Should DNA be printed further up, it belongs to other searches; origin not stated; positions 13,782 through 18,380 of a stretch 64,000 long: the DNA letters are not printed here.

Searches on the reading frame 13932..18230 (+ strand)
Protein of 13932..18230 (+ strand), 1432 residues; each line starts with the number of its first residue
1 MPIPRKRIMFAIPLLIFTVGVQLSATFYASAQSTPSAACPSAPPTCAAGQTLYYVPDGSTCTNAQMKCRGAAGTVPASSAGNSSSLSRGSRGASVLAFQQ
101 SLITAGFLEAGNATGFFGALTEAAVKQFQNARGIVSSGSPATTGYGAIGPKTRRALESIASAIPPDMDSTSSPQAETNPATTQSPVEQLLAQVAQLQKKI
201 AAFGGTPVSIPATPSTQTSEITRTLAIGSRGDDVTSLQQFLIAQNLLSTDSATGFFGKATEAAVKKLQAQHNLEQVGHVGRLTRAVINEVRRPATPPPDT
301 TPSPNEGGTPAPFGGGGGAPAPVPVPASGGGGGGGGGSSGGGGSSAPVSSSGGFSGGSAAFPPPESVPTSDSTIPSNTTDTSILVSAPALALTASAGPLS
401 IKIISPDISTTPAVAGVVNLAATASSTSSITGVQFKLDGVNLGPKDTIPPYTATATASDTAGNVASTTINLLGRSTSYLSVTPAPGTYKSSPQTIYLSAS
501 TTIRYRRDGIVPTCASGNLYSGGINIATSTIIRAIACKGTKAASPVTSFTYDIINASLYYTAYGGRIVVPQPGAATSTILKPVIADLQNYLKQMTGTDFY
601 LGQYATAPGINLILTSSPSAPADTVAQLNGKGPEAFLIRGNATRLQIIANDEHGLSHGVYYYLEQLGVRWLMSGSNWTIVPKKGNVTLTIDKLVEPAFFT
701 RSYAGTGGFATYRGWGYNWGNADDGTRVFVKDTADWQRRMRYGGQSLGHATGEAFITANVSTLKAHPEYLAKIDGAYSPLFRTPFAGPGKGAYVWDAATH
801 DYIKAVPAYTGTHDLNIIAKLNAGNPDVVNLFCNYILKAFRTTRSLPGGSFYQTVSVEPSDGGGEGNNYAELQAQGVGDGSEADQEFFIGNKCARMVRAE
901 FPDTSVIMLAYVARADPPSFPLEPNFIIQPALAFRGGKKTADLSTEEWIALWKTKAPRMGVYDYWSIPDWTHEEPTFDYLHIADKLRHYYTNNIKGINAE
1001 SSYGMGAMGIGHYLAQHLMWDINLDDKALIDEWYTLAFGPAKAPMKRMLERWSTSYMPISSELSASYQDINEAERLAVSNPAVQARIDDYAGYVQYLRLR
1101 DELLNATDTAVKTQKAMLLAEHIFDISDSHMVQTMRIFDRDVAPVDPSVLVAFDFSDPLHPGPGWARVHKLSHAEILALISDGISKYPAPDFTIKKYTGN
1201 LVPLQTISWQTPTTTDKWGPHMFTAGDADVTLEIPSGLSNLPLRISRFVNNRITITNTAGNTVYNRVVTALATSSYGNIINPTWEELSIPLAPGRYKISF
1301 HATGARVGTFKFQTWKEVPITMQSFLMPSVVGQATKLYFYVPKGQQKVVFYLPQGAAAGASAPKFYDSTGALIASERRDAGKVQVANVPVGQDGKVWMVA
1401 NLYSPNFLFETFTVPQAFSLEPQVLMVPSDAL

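Call 56: search_protein_families(library=pfam, proteins=[window:13932-18230:+], max_evalue=0.001)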
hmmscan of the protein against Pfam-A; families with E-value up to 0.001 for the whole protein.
window:13932-18230:+ (1432 aa): 5 families
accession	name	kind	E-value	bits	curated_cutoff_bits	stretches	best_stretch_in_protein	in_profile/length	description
PF16126.11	DUF4838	-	3.9e-21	76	26.6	1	674-1045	3-319/325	Domain of unknown function (DUF4838)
PF01471.23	PG_binding_1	-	4.4e-20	72.1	23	2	230-286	1-56/57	Putative peptidoglycan binding domain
PF13290.12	CHB_HEX_C_1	-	6.3e-09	36.1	22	1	483-547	1-66/67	Chitobiase/beta-hexosaminidase C-terminal domain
PF13287.12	Fn3_assoc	-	1.8e-07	31.6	23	1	500-551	9-59/59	Fn3 associated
PF17957.7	Big_7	-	1.3e-05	26.2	24.1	1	400-463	2-64/70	Bacterial Ig domain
